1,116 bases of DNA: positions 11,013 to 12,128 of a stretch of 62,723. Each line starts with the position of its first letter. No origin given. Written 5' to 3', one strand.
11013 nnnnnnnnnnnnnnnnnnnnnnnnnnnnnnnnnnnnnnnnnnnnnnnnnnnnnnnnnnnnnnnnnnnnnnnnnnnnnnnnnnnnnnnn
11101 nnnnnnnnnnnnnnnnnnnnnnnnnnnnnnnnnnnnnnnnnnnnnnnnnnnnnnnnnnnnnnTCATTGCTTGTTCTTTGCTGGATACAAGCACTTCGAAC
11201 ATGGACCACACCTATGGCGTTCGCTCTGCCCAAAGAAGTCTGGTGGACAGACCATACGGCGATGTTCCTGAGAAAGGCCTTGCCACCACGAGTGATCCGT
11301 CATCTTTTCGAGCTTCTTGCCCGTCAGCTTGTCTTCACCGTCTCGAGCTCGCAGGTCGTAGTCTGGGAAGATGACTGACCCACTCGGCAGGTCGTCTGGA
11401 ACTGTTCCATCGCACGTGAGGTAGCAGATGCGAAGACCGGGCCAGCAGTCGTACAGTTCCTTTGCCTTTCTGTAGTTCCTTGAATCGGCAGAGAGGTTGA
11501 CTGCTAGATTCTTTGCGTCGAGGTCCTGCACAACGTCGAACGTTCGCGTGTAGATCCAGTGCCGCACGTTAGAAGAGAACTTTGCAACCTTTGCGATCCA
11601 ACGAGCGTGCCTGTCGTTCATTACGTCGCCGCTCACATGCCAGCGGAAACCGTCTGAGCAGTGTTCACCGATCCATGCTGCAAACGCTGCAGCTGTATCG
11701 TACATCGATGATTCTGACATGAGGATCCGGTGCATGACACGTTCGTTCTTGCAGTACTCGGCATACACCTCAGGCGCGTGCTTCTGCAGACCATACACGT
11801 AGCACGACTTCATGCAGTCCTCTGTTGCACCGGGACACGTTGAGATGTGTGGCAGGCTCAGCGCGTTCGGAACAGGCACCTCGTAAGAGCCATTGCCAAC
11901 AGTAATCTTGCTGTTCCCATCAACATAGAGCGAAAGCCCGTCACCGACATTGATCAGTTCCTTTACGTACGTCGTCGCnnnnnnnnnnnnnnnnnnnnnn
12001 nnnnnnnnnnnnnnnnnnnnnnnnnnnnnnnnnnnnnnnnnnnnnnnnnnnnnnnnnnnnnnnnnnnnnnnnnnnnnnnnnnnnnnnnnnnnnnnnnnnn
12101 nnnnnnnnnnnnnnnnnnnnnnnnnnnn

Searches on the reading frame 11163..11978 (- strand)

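Call 33: search_protein_families(library=pfam, proteins=[window:11163-11978:-], max_evalue=0.001)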
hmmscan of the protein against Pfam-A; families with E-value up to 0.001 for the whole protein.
window:11163-11978:- (271 aa): 1 family
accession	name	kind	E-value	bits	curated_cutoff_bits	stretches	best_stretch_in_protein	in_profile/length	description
PF17338.8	GP88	-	6.2e-27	95.4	24.4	1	20-262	5-226/230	Gene product 88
